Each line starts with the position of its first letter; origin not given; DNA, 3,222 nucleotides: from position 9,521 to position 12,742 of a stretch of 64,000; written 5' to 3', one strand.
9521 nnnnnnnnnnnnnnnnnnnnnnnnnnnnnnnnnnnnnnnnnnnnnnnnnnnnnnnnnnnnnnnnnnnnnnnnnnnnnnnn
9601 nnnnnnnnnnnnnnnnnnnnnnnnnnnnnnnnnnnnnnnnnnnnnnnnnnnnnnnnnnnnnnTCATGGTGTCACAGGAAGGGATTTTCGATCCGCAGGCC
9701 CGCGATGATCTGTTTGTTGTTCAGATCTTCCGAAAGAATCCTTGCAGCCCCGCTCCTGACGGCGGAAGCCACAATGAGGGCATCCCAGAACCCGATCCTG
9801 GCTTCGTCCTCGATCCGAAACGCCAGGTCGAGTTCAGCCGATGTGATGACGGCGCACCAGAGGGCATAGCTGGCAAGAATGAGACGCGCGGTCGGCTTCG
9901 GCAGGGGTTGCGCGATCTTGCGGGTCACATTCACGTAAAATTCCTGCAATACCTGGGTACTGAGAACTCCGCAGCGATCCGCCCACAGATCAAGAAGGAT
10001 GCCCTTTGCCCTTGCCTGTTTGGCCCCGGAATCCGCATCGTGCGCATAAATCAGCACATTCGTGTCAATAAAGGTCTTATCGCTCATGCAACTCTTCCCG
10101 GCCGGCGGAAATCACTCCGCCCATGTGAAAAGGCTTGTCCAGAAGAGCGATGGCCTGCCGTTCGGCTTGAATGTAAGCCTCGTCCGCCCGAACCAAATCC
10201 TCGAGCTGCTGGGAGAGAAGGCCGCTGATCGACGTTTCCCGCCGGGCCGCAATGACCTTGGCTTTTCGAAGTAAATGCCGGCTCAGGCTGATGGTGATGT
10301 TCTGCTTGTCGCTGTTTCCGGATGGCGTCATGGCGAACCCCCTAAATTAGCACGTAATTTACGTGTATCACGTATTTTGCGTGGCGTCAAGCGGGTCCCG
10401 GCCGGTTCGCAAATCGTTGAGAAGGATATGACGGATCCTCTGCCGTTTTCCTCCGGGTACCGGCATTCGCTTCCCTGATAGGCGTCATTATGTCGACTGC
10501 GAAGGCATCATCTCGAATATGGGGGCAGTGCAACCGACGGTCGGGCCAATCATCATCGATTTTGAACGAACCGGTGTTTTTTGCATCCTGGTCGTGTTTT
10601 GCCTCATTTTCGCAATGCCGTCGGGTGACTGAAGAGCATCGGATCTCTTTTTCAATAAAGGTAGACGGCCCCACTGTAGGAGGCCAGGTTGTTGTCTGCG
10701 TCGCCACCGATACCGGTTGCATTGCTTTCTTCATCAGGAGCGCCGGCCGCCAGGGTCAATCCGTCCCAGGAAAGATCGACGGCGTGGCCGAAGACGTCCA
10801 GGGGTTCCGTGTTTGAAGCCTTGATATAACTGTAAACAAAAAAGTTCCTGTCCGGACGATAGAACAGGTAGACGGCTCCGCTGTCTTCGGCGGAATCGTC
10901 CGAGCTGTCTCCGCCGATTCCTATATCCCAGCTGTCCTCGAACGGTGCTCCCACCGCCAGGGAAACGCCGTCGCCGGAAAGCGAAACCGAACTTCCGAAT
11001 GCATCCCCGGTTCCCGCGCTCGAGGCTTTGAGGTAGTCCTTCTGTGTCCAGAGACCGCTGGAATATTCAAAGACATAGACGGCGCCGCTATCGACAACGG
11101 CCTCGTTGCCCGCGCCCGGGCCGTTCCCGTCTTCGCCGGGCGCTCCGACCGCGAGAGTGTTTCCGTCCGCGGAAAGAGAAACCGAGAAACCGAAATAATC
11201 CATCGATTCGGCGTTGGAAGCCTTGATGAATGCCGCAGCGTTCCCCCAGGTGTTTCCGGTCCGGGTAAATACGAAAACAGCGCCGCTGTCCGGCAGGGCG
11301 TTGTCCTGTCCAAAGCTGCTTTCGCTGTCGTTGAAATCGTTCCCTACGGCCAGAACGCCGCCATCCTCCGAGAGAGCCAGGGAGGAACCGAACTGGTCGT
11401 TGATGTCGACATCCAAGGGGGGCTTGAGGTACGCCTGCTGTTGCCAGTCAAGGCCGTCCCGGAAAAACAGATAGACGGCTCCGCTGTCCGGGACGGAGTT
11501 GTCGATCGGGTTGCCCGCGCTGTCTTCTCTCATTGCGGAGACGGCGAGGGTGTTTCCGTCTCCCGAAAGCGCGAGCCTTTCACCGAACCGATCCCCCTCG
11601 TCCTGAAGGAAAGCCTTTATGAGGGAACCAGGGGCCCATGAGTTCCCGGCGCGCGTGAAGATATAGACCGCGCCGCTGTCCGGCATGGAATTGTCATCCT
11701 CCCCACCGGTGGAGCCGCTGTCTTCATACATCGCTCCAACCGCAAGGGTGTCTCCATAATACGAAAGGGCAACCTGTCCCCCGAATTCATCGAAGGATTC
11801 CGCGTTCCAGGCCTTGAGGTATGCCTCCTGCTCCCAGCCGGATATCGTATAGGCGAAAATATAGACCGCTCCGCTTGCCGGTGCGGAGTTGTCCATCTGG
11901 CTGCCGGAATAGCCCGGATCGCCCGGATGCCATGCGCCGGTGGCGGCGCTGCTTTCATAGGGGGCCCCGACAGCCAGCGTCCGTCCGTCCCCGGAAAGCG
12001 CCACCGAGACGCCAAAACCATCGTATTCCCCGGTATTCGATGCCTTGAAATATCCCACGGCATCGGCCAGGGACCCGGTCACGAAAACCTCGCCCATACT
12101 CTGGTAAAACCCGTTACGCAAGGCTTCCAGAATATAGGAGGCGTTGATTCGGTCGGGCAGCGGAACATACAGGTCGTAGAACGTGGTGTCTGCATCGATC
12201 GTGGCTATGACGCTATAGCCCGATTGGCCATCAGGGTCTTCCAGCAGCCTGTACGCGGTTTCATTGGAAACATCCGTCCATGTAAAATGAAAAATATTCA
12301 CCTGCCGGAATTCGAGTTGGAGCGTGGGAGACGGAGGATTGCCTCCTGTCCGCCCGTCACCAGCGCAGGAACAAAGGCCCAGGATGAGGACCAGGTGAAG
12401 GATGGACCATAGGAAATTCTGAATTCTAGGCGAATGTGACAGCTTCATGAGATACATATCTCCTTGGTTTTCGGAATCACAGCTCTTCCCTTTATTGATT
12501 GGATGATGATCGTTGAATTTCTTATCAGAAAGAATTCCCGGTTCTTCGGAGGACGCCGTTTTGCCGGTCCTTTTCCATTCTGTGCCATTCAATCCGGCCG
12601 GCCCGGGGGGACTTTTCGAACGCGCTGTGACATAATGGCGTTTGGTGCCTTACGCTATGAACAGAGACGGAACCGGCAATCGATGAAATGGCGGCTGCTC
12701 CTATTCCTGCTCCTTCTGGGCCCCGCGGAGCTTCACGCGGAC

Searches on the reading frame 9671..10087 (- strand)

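Call 42: search_protein_families(library=pfam, proteins=[window:9671-10087:-], max_evalue=0.001)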
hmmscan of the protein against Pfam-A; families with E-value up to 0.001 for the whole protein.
window:9671-10087:- (138 aa): 1 family
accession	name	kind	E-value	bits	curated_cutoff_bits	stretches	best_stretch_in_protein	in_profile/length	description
PF01850.27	PIN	-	2.7e-10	41.3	23.6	1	6-122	2-112/120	PIN domain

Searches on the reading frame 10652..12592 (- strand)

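Call 42: search_protein_families(library=pfam, proteins=[window:10652-12592:-], max_evalue=0.001)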
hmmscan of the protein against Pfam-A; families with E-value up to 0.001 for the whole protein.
window:10652-12592:- (646 aa): 1 family
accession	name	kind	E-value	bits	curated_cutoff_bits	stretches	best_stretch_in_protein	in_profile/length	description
PF14312.12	FG-GAP_2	-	3.1e-48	162.2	23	6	456-508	7-49/49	FG-GAP repeat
